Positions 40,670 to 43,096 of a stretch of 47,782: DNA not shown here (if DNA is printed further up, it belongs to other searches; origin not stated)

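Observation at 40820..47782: Candidate polyprenyl-phosphate-pentose (decaprenyl-phosphoarabinose-like) donor pathway with three GT-C-type transferases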

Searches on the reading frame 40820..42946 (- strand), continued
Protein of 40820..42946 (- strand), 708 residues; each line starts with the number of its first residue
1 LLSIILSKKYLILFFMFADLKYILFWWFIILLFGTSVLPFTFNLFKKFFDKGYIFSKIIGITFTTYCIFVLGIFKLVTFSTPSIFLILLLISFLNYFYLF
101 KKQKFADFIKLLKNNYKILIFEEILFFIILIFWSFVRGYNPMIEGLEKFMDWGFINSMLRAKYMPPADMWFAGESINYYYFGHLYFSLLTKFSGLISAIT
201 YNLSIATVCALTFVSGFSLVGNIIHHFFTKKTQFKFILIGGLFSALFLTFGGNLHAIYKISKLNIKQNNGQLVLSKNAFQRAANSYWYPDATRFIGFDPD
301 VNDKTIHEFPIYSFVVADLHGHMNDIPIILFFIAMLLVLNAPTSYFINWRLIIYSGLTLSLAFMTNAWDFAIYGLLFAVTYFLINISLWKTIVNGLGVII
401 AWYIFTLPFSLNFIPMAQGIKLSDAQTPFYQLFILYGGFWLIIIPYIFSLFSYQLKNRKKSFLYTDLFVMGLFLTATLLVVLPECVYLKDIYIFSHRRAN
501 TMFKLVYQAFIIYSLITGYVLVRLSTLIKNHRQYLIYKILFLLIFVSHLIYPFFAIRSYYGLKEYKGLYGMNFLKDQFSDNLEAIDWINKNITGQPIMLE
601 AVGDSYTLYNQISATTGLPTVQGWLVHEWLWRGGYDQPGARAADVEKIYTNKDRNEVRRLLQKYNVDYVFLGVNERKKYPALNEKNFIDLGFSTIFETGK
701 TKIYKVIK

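Call 70: search_protein_families(library=ncbifam, proteins=[L093:5523-6752:+, L087:8640-10004:+, L088:5468-6919:+, L091:6596-7990:+, L089:3103-4248:+, L088:4728-5471:+, L091:5922-6599:+, L089:4238-4945:+, L093:6772-7683:+, L093:9344-9928:-], max_evalue=0.001)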
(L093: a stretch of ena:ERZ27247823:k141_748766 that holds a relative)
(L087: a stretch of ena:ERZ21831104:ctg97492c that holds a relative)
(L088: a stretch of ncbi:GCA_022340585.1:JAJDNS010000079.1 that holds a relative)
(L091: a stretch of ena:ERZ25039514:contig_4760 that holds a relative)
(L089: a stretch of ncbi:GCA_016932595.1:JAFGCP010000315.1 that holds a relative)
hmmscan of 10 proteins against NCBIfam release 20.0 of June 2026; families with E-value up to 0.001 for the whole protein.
L093:5523-6752:+ (409 aa): 26 families (the best 25 are shown)
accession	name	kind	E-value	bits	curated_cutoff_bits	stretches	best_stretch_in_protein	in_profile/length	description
NF005560.0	PRK07233.1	equivalog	1.4e-99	333.9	252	1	6-405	2-428/435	hypothetical protein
NF005547.0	PRK07208.1-3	equivalog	2e-13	49.9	380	1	3-234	3-247/465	hypothetical protein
NF005548.0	PRK07208.1-4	equivalog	3.7e-10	39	389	1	5-97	4-97/488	hypothetical protein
TIGR00562.1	proto_IX_ox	equivalog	2.1e-09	36.5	97.85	1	5-117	3-122/470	protoporphyrinogen oxidase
NF058655.1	CrtID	equivalog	1.5e-08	33.9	640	1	7-53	1-48/478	bifunctional phytoene desaturase/3,4-desaturase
TIGR03467.1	HpnE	equivalog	1.9e-08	34.1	283.05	1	7-222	1-236/430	hydroxysqualene dehydroxylase HpnE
TIGR02734.1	crtI_fam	subfamily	3.5e-08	32.6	238.1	1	8-52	2-47/504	phytoene desaturase family protein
TIGR02731.1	phytoene_desat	equivalog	1.4e-07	30.7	569.4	1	6-109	1-102/453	15-cis-phytoene desaturase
NF005546.0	PRK07208.1-2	equivalog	1.4e-07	30.5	418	1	4-70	4-70/527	hypothetical protein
NF008841.0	PRK11883.1-1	equivalog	5.3e-07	28.9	517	1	5-86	4-87/453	protoporphyrinogen oxidase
NF053556.1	prodigi_MAP_PigB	equivalog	7.3e-07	28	850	1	7-82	157-231/659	prodigiosin MAP biosynthesis oxidoreductase PigB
NF005545.0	PRK07208.1-1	equivalog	1.3e-06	27.1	451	1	6-93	9-97/504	hypothetical protein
TIGR00031.1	UDP-GALP_mutase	equivalog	1.4e-06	27.6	303.75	1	7-94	4-92/378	UDP-galactopyranose mutase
NF009410.0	PRK12771.1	subfamily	1.7e-06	26.9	516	1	3-41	137-176/566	NAD(P)-binding protein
NF042421.1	hydcarot_desat_CrtD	equivalog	4e-06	25.6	500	1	6-88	3-86/487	1-hydroxycarotenoid 3,4-desaturase CrtD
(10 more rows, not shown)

L087:8640-10004:+ (454 aa): 37 families (the best 25 are shown)
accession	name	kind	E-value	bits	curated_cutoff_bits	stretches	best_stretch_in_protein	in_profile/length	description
NF005560.0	PRK07233.1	equivalog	6.4e-129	430.6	252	1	9-449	2-432/435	hypothetical protein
TIGR03467.1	HpnE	equivalog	1.1e-22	81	283.05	1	12-446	3-429/430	hydroxysqualene dehydroxylase HpnE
NF005547.0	PRK07208.1-3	equivalog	2.9e-19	69.2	380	1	7-265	4-265/465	hypothetical protein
TIGR02733.1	desat_CrtD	equivalog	5.6e-11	41.8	549.7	1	9-52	3-46/492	C-3',4' desaturase CrtD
TIGR00562.1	proto_IX_ox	equivalog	3.2e-10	39.2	97.85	1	9-182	4-180/470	protoporphyrinogen oxidase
TIGR02732.1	zeta_caro_desat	equivalog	6.1e-10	38.6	622.15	1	9-96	1-89/474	9,9'-di-cis-zeta-carotene desaturase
NF005548.0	PRK07208.1-4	equivalog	5.2e-08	31.9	389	1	8-180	4-172/488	hypothetical protein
NF005545.0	PRK07208.1-1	equivalog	5.4e-07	28.3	451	1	4-184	4-180/504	hypothetical protein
NF009409.0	PRK12770.1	subfamily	5.8e-07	28.9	343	1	3-46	14-57/360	putative glutamate synthase subunit beta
NF045637.1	carotdesatCrtDProt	equivalog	8e-07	27.9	580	1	12-57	3-48/485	1-hydroxycarotenoid 3,4-desaturase CrtD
TIGR02731.1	phytoene_desat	equivalog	1e-06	27.8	569.4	1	9-135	1-122/453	15-cis-phytoene desaturase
NF008841.0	PRK11883.1-1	equivalog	2.1e-06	26.9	517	1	7-101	3-101/453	protoporphyrinogen oxidase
TIGR02734.1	crtI_fam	subfamily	3.1e-06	26.2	238.1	1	12-49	3-40/504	phytoene desaturase family protein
TIGR02730.1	carot_isom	equivalog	5e-06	25.6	586.9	1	12-51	5-44/493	carotenoid isomerase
NF009410.0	PRK12771.1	subfamily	7.2e-06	24.9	516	1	3-46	134-177/566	NAD(P)-binding protein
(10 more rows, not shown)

L088:5468-6919:+ (483 aa): 11 families
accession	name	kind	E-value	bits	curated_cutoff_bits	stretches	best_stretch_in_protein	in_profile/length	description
NF005547.0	PRK07208.1-3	equivalog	1.4e-50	172.4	380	1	4-445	4-442/465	hypothetical protein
NF005548.0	PRK07208.1-4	equivalog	6.7e-42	143.7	389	1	6-447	5-453/488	hypothetical protein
NF005545.0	PRK07208.1-1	equivalog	1.9e-31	109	451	1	5-445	8-462/504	hypothetical protein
NF005546.0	PRK07208.1-2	equivalog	8.6e-25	87.3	418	2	84-448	114-506/527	hypothetical protein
NF005549.0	PRK07208.1-5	equivalog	6e-17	61.3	587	2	143-444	174-511/534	hypothetical protein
NF005560.0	PRK07233.1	equivalog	3.1e-14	52.7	252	1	6-297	2-287/435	hypothetical protein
TIGR03467.1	HpnE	equivalog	1.2e-09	38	283.05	1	7-75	1-69/430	hydroxysqualene dehydroxylase HpnE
TIGR02734.1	crtI_fam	subfamily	2.6e-06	26.4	238.1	1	8-59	2-51/504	phytoene desaturase family protein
NF008845.0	PRK11883.1-5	equivalog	0.00012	20.6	560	0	6-58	6-62/468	protoporphyrinogen oxidase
NF009410.0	PRK12771.1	subfamily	0.00014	20.6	516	1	6-45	140-178/566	NAD(P)-binding protein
NF008841.0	PRK11883.1-1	equivalog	0.00089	18.3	517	0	5-58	4-58/453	protoporphyrinogen oxidase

L091:6596-7990:+ (464 aa): 12 families
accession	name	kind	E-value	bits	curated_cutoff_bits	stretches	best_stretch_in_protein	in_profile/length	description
NF005547.0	PRK07208.1-3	equivalog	3.7e-38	131.5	380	1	7-442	6-441/465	hypothetical protein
NF005548.0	PRK07208.1-4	equivalog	3.9e-32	111.5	389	1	7-441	5-449/488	hypothetical protein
NF005545.0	PRK07208.1-1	equivalog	4.4e-21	74.8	451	1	8-437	10-456/504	hypothetical protein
NF005546.0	PRK07208.1-2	equivalog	1.2e-13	50.5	418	1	7-67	6-65/527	hypothetical protein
TIGR03467.1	HpnE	equivalog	2.4e-09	37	283.05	1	8-126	1-113/430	hydroxysqualene dehydroxylase HpnE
NF005560.0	PRK07233.1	equivalog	1.4e-07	30.7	252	1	7-65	2-58/435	hypothetical protein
TIGR02734.1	crtI_fam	subfamily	1.3e-05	24.1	238.1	1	8-60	1-51/504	phytoene desaturase family protein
NF009410.0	PRK12771.1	subfamily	9.9e-05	21.1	516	1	7-44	140-176/566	NAD(P)-binding protein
NF005549.0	PRK07208.1-5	equivalog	0.00012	20.7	587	0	5-67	4-68/534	hypothetical protein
TIGR01316.1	gltA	equivalog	0.00026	19.9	471.75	1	6-48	134-175/449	NADPH-dependent glutamate synthase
TIGR02731.1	phytoene_desat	equivalog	0.00028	19.8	569.4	1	7-75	1-68/453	15-cis-phytoene desaturase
NF009409.0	PRK12770.1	subfamily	0.00062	18.9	343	1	6-46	19-58/360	putative glutamate synthase subunit beta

L089:3103-4248:+ (381 aa): 6 families
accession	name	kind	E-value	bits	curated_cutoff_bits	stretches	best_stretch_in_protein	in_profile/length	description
TIGR00031.1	UDP-GALP_mutase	equivalog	2.6e-102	342.6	303.75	1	7-375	3-377/378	UDP-galactopyranose mutase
NF005547.0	PRK07208.1-3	equivalog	1.2e-13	50.6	380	1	7-177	6-177/465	hypothetical protein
NF005548.0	PRK07208.1-4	equivalog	9.4e-10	37.7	389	1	8-175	6-170/488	hypothetical protein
NF005546.0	PRK07208.1-2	equivalog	1.4e-08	33.8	418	1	93-174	122-202/527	hypothetical protein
NF005545.0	PRK07208.1-1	equivalog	5.7e-06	25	451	1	7-175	9-174/504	hypothetical protein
NF005549.0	PRK07208.1-5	equivalog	5.8e-05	21.7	587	1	86-175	115-203/534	hypothetical protein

L088:4728-5471:+ (247 aa): 14 families
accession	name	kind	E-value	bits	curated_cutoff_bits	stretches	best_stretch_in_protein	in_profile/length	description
NF047588.1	GlcsyltransPgfSStrep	equivalog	4.5e-11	42.5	500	1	15-146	2-136/308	glycosyltransferase PgfS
NF007986.1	PRK10714.1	equivalog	3e-10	39.6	529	1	16-152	8-147/316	undecaprenyl-phosphate 4-deoxy-4-formamido-L-arabinose transferase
TIGR03937.1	PgaC_IcaA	equivalog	1.1e-09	37.7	422.3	1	14-111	45-140/407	poly-beta-1,6-N-acetyl-D-glucosamine synthase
NF041875.1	EPS_EpsD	equivalog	2.8e-09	36.8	370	1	16-113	1-96/325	exopolysaccharide biosynthesis glycosyltransferase EpsD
TIGR04283.1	glyco_like_mftF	equivalog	2e-07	30.8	182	1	16-150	1-128/221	TIGR04283 family arsenosugar biosynthesis glycosyltransferase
NF007482.0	PRK10073.1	equivalog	4.8e-07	29.1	423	1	14-118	6-107/334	glycosyltransferase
TIGR04182.1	glyco_TIGR04182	equivalog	1.6e-06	27.8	325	1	16-210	2-188/293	S-layer glycoprotein N-glycosyltransferase AglJ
NF038302.1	EPS_HpsE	equivalog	1.6e-06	27.3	300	1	15-110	2-100/307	hormogonium polysaccharide biosynthesis glycosyltransferase HpsE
NF047683.1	TeichurnBiosyTuaG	equivalog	7.3e-06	25.8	400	1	15-113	7-103/252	teichuronic acid biosynthesis protein TuaG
TIGR03965.1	mycofact_glyco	equivalog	3.1e-05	23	280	1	6-111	66-169/467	mycofactocin biosynthesis glycosyltransferase MftF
NF058614.1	PPMAGASynPpgS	equivalog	9e-05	22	370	1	18-134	4-116/226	polyprenyl-phospho-N-acetylgalactosaminyl synthase PpgS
NF010496.0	PRK13915.1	equivalog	9.6e-05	21.6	262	1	12-106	29-126/307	glucosyl-3-phosphoglycerate synthase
NF050050.1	ProtGlycPglI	equivalog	0.00026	20.5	500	1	15-124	3-112/306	GalNAc(5)-diNAcBac-PP-undecaprenol beta-1,3-glucosyltransferase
NF045692.1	OglycostaseCruG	equivalog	0.00065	18.7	600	1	10-118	37-149/386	2'-O-glycosyltransferase CruG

L091:5922-6599:+ (225 aa): 5 families
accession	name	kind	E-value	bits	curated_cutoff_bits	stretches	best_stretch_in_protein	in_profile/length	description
NF007986.1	PRK10714.1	equivalog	5.6e-12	45.3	529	1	1-169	12-183/316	undecaprenyl-phosphate 4-deoxy-4-formamido-L-arabinose transferase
NF007482.0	PRK10073.1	equivalog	3.4e-05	23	423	1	2-117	13-123/334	glycosyltransferase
NF041875.1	EPS_EpsD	equivalog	7e-05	22.4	370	1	1-93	5-95/325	exopolysaccharide biosynthesis glycosyltransferase EpsD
NF047588.1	GlcsyltransPgfSStrep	equivalog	0.0001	21.7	500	1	2-126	8-135/308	glycosyltransferase PgfS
TIGR03937.1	PgaC_IcaA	equivalog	0.00027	20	422.3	1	2-91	52-139/407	poly-beta-1,6-N-acetyl-D-glucosamine synthase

L089:4238-4945:+ (235 aa): 14 families
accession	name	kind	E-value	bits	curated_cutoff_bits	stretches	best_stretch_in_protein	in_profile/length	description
NF007986.1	PRK10714.1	equivalog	5e-15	55.3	529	1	5-213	8-212/316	undecaprenyl-phosphate 4-deoxy-4-formamido-L-arabinose transferase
TIGR03937.1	PgaC_IcaA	equivalog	2e-13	50.1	422.3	1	3-98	45-136/407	poly-beta-1,6-N-acetyl-D-glucosamine synthase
NF047588.1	GlcsyltransPgfSStrep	equivalog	1e-10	41.3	500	1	5-170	3-169/308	glycosyltransferase PgfS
NF007482.0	PRK10073.1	equivalog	1.6e-08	33.9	423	1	3-103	6-101/334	glycosyltransferase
NF038302.1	EPS_HpsE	equivalog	3.2e-07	29.6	300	1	4-64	2-62/307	hormogonium polysaccharide biosynthesis glycosyltransferase HpsE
TIGR04182.1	glyco_TIGR04182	equivalog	4.3e-07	29.6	325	1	5-209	2-198/293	S-layer glycoprotein N-glycosyltransferase AglJ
NF041875.1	EPS_EpsD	equivalog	4.4e-07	29.6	370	1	5-99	1-91/325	exopolysaccharide biosynthesis glycosyltransferase EpsD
TIGR04283.1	glyco_like_mftF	equivalog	7.3e-07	29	182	1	5-90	1-77/221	TIGR04283 family arsenosugar biosynthesis glycosyltransferase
TIGR03111.1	glyc2_xrt_Gpos1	hypoth_equivalog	1.2e-05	24.4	363.95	1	3-103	49-147/439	TIGR03111 family XrtG-associated glycosyltransferase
NF045692.1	OglycostaseCruG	equivalog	1.8e-05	23.8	600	1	5-99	43-139/386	2'-O-glycosyltransferase CruG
NF047683.1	TeichurnBiosyTuaG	equivalog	5.7e-05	22.9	400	1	2-103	5-102/252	teichuronic acid biosynthesis protein TuaG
NF010496.0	PRK13915.1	equivalog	9e-05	21.7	262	1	5-52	33-80/307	glucosyl-3-phosphoglycerate synthase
NF058614.1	PPMAGASynPpgS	equivalog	0.00014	21.4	370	1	7-84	4-71/226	polyprenyl-phospho-N-acetylgalactosaminyl synthase PpgS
TIGR03469.1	HpnB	hypoth_equivalog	0.00085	18.4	379.25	1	3-59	44-98/386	hopene-associated glycosyltransferase HpnB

L093:6772-7683:+ (303 aa): 25 families
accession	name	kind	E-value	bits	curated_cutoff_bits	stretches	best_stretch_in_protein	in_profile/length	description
NF008978.0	PRK12324.1-4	equivalog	1.3e-57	195.2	207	1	4-302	32-321/322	decaprenyl-phosphate phosphoribosyltransferase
NF008977.0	PRK12324.1-2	equivalog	9.3e-55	186.1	234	1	8-301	6-288/297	decaprenyl-phosphate phosphoribosyltransferase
NF006088.0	PRK08238.1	equivalog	3.2e-45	154.7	351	1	3-207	191-397/482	UbiA family prenyltransferase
NF008976.0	PRK12324.1-1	equivalog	2.7e-41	141.9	474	1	6-301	20-304/306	decaprenyl-phosphate phosphoribosyltransferase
NF009523.0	PRK12884.1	equivalog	8.9e-15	54.6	269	1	41-169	39-166/279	prenyltransferase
NF009521.0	PRK12882.1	equivalog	2.2e-11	43.5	296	1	21-159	24-157/280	geranylgeranylglycerol-phosphate geranylgeranyltransferase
NF035940.1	prenyl_rel_EboC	equivalog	1.3e-09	37.9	250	1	46-135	42-133/292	UbiA-like protein EboC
TIGR01473.1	cyoE_ctaB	equivalog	2.8e-09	37.2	210.3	1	24-169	21-169/281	heme o synthase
NF009522.0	PRK12883.1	equivalog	6.1e-09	35.8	353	1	45-142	43-138/279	geranylgeranylglycerol-phosphate geranylgeranyltransferase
TIGR01474.1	ubiA_proteo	equivalog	3.5e-07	30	275.45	1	48-143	50-144/282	4-hydroxybenzoate octaprenyltransferase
TIGR01475.1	ubiA_other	subfamily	3.6e-07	29.9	180.8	1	26-168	20-164/282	UbiA-like polyprenyltransferase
NF009609.0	PRK13106.1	equivalog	1.5e-06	27.8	349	1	45-151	55-160/301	prenyltransferase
NF005742.0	PRK07566.1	equivalog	1.9e-06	27.2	313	1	7-155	31-184/315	chlorophyll synthase ChlG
NF009526.0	PRK12888.1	equivalog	4.4e-06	26.3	364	1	42-140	53-154/301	4-hydroxybenzoate octaprenyltransferase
NF009515.0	PRK12874.1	equivalog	3.2e-05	23.4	392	1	34-174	40-181/291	4-hydroxybenzoate polyprenyltransferase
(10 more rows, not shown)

L093:9344-9928:- (194 aa): 0 families

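Call 73: search_protein_families(library=pfam, proteins=[L093:9344-9928:-, L093:3620-5023:+], max_evalue=0.1)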
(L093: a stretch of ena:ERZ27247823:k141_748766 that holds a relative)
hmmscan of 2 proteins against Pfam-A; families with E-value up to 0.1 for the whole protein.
L093:9344-9928:- (194 aa): 1 family
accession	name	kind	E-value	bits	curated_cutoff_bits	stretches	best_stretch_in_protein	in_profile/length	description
PF24694.1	LNS2_PITM1-3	-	0.0033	17.9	27.7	1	72-130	30-86/124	PITM 1-3, LNS2 domain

L093:3620-5023:+ (467 aa): 0 families

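Call 105: search_dna_similar(query=P0121, collection=plasmids, mode=protein, max_evalue=1e-10, max_rows=30)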
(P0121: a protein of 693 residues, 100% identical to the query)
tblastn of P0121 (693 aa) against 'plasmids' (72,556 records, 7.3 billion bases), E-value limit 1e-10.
Records with a match: 2; places in all: 2; records where one place covers at least 80% of the query: 1.
Best place of each record, by identity: <60% 2.
By first word of the organism name: Pseudobutyrivibrio 1; Halarchaeum 1.
By predicted mobility (MOB-suite, as given by PLSDB): non-mobilizable 2.
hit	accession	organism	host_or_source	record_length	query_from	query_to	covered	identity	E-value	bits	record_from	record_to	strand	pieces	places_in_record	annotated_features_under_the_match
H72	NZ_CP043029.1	Pseudobutyrivibrio xylanivorans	Bovine,rumen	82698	7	676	97%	31.9%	9e-80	285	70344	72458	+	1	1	DUF2298 domain-containing protein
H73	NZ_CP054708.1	Halarchaeum sp. CBA1220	solar salt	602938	457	693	34%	29.8%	7e-17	93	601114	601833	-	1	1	none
